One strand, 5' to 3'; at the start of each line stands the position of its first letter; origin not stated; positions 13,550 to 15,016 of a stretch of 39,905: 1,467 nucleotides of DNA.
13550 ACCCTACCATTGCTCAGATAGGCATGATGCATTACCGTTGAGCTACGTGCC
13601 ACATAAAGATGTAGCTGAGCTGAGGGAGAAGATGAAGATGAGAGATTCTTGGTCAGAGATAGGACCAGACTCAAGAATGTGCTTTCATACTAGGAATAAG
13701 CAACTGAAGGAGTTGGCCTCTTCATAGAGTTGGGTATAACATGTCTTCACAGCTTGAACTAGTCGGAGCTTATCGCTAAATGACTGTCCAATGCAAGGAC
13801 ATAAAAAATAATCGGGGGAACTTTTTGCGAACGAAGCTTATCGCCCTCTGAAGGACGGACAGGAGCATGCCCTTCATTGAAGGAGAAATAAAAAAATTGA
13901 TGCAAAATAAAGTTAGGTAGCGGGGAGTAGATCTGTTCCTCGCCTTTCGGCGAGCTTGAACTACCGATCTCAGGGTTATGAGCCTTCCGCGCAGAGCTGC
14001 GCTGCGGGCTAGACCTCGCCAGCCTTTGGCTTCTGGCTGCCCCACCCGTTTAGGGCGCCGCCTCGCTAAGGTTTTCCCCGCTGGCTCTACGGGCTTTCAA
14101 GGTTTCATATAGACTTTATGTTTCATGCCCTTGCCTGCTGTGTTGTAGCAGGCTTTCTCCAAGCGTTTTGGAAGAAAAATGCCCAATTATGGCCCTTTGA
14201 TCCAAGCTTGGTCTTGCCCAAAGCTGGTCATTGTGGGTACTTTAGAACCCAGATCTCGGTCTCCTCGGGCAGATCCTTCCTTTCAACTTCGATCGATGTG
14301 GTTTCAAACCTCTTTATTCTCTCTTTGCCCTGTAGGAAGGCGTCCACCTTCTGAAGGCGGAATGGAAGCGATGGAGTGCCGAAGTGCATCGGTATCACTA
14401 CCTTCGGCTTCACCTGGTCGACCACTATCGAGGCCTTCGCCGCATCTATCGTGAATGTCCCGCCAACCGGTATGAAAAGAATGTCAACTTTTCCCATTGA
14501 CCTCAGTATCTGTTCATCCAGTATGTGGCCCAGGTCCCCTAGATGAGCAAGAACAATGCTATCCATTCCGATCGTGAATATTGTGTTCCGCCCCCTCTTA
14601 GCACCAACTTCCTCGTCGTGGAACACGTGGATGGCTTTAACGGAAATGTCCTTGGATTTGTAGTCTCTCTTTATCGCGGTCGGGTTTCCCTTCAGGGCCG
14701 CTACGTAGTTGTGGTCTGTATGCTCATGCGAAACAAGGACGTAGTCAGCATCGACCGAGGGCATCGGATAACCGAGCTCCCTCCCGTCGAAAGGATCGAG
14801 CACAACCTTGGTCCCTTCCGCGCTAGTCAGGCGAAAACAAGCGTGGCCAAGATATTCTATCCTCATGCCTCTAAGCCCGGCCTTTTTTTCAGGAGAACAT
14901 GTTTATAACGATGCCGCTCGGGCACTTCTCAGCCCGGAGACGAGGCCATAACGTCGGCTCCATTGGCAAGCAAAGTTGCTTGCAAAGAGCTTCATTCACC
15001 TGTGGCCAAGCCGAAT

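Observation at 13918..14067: Initiator tRNA-Met gene split by four BHB introns at positions 4/5, ~18/19, 29/30 and 58/59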

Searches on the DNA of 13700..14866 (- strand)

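Call 17: search_rna_families(source=window, start=13700, end=14300, threshold=evalue, max_evalue=10, show_alignments=3)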
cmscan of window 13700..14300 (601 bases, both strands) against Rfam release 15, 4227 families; matches with E-value up to 10: 4.
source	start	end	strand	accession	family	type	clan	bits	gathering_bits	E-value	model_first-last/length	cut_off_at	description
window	14038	14103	-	RF02699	Avashort_thermometer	Cis-reg; thermoregulator;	-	19.5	88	0.36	1-59/59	no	Avashort 5' UTR thermometer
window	13912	13964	-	RF03167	c-di-GMP-I-GGC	Cis-reg; riboswitch;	CL00126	16.6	59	0.31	1-80/80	no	c-di-GMP-I-GGC riboswitch aptamer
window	13713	13754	-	RF01626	ceN30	Gene; snRNA; snoRNA; CD-box;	-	16.1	65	1.8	1-73/73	no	Caenorhabditis snoRNA ceN30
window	13716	13743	+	RF01905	HOTAIR_2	Gene; lncRNA;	-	10.7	60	8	42-69/69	no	HOTAIR conserved region 2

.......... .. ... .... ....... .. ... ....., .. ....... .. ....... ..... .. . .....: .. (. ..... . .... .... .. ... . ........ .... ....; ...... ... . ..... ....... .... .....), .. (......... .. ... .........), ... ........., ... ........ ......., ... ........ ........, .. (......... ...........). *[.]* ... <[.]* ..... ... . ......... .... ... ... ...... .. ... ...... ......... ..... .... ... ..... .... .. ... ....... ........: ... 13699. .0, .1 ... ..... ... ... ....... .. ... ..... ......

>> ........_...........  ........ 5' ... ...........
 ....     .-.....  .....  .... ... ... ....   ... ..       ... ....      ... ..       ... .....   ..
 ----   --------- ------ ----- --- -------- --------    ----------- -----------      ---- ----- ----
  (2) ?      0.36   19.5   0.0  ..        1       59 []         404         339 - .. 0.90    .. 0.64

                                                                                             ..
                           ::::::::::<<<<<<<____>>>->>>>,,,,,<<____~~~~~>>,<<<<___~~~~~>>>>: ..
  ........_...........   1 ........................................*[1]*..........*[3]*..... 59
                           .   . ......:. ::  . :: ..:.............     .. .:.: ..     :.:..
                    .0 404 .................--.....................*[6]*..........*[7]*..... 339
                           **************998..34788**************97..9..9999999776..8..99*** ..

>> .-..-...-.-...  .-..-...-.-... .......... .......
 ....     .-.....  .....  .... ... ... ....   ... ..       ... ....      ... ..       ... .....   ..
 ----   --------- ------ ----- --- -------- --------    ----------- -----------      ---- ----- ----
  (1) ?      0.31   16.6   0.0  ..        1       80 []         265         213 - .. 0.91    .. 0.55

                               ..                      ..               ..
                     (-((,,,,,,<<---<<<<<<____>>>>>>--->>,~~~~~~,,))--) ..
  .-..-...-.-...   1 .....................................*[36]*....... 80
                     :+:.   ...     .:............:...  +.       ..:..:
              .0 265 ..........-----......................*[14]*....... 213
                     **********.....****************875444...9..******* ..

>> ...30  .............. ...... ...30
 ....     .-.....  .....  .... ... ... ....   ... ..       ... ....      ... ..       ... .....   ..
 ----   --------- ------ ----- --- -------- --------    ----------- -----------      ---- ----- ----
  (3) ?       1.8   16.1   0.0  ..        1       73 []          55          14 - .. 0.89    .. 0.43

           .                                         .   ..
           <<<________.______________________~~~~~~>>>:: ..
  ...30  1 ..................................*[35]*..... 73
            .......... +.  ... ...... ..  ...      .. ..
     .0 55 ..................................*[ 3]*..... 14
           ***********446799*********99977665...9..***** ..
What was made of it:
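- On Self-splicing group I / group II tRNA introns: The inserts are 16-23 nt. Rfam finds no intron family in the region at E-value up to 10 (call 17).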

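Call 18: search_rna_families(sources=[L010, L005, L008], threshold=gathering, show_alignments=3)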
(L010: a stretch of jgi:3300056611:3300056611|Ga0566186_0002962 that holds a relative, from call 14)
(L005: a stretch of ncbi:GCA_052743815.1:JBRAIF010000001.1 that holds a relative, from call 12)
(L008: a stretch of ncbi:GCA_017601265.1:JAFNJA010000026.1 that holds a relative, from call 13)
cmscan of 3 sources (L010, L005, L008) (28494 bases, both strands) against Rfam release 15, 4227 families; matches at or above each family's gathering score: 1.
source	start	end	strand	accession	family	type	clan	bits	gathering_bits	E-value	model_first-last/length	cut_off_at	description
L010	6826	6901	+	RF00005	tRNA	Gene; tRNA;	CL00001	48.8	29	9.5e-08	1-71/71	no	tRNA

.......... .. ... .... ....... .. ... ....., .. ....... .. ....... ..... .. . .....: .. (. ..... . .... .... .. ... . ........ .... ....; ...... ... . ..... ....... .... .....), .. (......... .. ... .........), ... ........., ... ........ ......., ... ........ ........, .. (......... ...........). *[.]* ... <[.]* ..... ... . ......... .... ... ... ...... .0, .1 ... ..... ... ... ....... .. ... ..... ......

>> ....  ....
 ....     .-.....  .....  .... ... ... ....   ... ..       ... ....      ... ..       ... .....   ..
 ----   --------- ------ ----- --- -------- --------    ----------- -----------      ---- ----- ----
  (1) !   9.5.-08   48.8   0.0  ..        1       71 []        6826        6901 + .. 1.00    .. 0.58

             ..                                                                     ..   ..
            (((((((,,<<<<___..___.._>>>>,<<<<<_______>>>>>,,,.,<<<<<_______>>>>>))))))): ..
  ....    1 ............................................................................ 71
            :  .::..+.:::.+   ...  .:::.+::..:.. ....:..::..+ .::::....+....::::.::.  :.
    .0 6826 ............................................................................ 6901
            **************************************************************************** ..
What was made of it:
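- On Archaeal initiator tRNA-Met: Rfam tRNA model scores 48.8 bits on the L010 orthologue, which is identical from position 5 onward (call 18).
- Rfam's tRNA model scores the L010 copy at 48.8 bits against a gathering score of 29 (call 18).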

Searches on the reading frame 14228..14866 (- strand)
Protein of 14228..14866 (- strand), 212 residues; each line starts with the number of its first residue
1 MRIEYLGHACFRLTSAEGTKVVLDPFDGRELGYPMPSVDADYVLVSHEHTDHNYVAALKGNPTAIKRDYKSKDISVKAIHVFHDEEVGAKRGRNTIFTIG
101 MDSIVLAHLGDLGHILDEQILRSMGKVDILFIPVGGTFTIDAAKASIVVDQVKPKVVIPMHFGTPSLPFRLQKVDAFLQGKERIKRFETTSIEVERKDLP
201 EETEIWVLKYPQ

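Call 6: find_encoding_contigs(protein=window:14228-14866:-, flank=10000, max_places=10)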
Protein window:14228-14866:- (212 aa): 5 contigs read that carry it; 4 places shown.
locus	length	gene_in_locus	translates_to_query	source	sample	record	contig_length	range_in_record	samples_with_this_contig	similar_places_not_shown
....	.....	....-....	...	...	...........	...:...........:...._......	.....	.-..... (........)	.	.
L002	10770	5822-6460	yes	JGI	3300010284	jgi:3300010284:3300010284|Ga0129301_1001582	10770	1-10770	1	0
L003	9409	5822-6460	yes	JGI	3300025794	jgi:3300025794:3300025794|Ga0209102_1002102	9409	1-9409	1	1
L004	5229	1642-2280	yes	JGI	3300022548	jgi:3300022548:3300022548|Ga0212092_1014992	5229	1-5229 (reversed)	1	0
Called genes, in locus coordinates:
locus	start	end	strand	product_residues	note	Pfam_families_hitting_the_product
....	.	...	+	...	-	?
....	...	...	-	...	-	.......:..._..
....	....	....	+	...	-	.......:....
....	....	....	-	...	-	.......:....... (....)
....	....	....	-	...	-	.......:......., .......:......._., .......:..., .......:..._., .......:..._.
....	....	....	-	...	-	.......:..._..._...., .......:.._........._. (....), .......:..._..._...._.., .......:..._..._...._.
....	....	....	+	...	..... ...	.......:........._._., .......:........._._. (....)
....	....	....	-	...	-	-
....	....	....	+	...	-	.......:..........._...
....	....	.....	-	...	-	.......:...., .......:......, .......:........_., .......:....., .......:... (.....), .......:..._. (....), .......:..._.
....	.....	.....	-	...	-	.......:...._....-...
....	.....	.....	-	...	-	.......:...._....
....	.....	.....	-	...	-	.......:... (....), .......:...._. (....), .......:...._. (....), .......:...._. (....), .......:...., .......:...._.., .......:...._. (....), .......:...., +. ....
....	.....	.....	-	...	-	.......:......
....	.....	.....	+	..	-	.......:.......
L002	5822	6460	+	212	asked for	PF13483:Lactamase_B_3, PF12706:Lactamase_B_2 (weak)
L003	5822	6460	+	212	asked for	PF13483:Lactamase_B_3, PF12706:Lactamase_B_2 (weak)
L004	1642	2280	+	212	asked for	PF13483:Lactamase_B_3, PF12706:Lactamase_B_2 (weak)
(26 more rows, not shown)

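Call 11: find_homologous_proteins(query=window:14228-14866:-, max_evalue=1e-20)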
Query window:14228-14866:- (212 aa): 899 proteins with E <= 1e-20 among 1205 candidates; the best 120 are listed.
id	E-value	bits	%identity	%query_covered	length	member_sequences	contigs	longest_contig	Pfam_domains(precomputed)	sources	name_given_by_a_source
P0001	9.1e-136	468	99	100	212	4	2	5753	PF12706.14,PF13483.13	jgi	jgi:L-ascorbate metabolism protein UlaG (beta-lactamase superfamily)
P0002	2.0e-124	431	86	100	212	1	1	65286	PF12706.14,PF13483.13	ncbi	ncbi:MAG: MBL fold metallo-hydrolase [Thermoproteota archaeon]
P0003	6.2e-121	420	85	100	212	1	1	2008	PF12706.14,PF13483.13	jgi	jgi:L-ascorbate metabolism protein UlaG (beta-lactamase superfamily)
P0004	7.4e-120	416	86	100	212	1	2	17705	PF12706.14,PF13483.13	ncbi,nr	ncbi:MAG: MBL fold metallo-hydrolase [Candidatus Brockarchaeota archaeon]|nr:MBL fold metallo-hydrol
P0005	1.4e-112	392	81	100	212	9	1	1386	PF12706.14,PF13483.13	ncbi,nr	ncbi:MBL fold metallo-hydrolase [bacterium]|nr:MAG: MBL fold metallo-hydrolase [bacterium]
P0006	6.4e-112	390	78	100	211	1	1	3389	PF12706.14,PF13483.13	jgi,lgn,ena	jgi:L-ascorbate metabolism protein UlaG (beta-lactamase superfamily)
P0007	1.1e-111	389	78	100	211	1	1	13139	PF12706.14,PF13483.13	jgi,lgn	jgi:L-ascorbate metabolism protein UlaG (beta-lactamase superfamily)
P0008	7.2e-110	384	78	100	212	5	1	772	PF12706.14,PF13483.13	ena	-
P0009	1.7e-61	226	48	99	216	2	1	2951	PF12706.14,PF13483.13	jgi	-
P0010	4.9e-61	224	48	99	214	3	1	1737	PF12706.14,PF13483.13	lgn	-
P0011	1.9e-60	222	54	99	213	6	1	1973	PF12706.14,PF13483.13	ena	-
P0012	3.0e-60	221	49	98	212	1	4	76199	PF12706.14,PF13483.13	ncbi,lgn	ncbi:MAG: MBL fold metallo-hydrolase [Candidatus Hydrothermarchaeota archaeon]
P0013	3.4e-60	221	53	99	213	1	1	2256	PF12706.14,PF13483.13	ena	-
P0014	7.3e-60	220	79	59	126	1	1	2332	PF12706.14,PF13483.13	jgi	-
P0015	1.2e-59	220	49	99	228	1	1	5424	PF12706.14,PF13483.13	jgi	jgi:L-ascorbate metabolism protein UlaG (beta-lactamase superfamily)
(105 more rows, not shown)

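Call 12: find_encoding_contigs(protein=P0002, flank=6000, max_places=3)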
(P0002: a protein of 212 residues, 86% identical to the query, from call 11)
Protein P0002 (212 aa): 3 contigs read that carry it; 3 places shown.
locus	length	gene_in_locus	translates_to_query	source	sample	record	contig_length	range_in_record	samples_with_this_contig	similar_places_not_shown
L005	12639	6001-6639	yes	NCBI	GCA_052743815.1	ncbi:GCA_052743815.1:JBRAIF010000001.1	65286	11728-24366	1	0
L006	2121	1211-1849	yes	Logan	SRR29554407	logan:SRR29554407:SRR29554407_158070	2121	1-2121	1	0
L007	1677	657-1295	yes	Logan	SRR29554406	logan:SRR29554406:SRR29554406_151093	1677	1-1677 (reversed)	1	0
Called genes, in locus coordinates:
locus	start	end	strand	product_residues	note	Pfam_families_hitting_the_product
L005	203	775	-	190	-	PF00689:Cation_ATPase_C (weak)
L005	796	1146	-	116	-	PF00702:Hydrolase (weak)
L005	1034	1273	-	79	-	-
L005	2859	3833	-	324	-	PF01408:GFO_IDH_MocA, PF08635:ox_reductase_C (weak), PF22725:GFO_IDH_MocA_C3, PF02894:GFO_IDH_MocA_C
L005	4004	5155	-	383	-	PF01208:URO-D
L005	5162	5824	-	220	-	PF02607:B12-binding_2, PF02310:B12-binding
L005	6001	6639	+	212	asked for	PF13483:Lactamase_B_3, PF12706:Lactamase_B_2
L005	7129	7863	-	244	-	PF01261:AP_endonuc_2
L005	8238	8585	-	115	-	PF02311:AraC_binding (weak), PF07883:Cupin_2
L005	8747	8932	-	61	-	PF14803:Zn_ribbon_Nudix (faint)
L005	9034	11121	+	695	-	PF01751:Toprim (weak), PF01131:Topoisom_bac, PF01396:Zn_ribbon_Top1 (weak)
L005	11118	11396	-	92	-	-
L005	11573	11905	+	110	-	-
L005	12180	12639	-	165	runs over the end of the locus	PF01864:CarS-like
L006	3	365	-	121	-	?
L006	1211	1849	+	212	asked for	PF13483:Lactamase_B_3, PF12706:Lactamase_B_2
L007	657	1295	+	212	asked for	PF13483:Lactamase_B_3, PF12706:Lactamase_B_2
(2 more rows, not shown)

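Call 13: find_encoding_contigs(protein=P0004, flank=6000, max_places=3)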
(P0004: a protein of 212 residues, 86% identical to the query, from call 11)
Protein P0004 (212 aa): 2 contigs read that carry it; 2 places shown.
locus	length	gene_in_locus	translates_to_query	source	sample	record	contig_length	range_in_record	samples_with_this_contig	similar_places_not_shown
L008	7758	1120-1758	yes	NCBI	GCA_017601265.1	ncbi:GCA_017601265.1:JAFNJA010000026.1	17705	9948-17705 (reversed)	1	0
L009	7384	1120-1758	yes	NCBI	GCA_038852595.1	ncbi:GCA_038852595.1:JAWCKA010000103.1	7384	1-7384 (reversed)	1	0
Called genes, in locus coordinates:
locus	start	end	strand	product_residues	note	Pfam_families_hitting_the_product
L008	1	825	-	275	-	PF01408:GFO_IDH_MocA, PF08635:ox_reductase_C (weak), PF02894:GFO_IDH_MocA_C, PF22725:GFO_IDH_MocA_C3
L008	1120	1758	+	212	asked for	PF13483:Lactamase_B_3, PF12706:Lactamase_B_2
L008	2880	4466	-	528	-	PF13365:Trypsin_2, PF00089:Trypsin (weak)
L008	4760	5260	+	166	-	-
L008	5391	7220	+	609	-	PF00753:Lactamase_B, PF23023:Anti-Pycsar_Apyc1 (faint), PF12706:Lactamase_B_2 (faint), PF00753:Lactamase_B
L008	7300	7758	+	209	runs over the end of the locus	PF01895:PhoU, PF02080:TrkA_C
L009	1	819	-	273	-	PF01408:GFO_IDH_MocA, PF08635:ox_reductase_C (weak), PF02894:GFO_IDH_MocA_C, PF22725:GFO_IDH_MocA_C3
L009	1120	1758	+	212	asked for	PF13483:Lactamase_B_3, PF12706:Lactamase_B_2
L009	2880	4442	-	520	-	PF13365:Trypsin_2, PF00089:Trypsin (weak)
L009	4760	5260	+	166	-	-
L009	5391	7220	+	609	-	PF00753:Lactamase_B, PF23023:Anti-Pycsar_Apyc1 (faint), PF12706:Lactamase_B_2 (faint), PF00753:Lactamase_B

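Call 14: find_encoding_contigs(protein=P0007, flank=6000, max_places=3)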
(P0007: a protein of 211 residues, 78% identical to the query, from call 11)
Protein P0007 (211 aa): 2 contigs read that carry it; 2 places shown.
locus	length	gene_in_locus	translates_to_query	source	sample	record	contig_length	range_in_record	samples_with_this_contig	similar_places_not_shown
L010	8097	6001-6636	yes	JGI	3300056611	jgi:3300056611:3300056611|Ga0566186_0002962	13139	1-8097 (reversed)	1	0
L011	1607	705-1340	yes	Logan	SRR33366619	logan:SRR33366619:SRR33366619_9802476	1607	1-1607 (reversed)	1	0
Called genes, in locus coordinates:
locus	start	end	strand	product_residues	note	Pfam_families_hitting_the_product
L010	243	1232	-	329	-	PF01636:APH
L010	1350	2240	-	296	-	PF00795:CN_hydrolase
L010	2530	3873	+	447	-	PF02056:Glyco_hydro_4, PF11975:Glyco_hydro_4C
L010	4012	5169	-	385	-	PF01208:URO-D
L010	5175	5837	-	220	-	PF02607:B12-binding_2, PF02310:B12-binding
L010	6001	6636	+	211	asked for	PF13483:Lactamase_B_3, PF12706:Lactamase_B_2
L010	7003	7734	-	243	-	PF01261:AP_endonuc_2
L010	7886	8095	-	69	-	?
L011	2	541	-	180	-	?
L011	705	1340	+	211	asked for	PF13483:Lactamase_B_3, PF12706:Lactamase_B_2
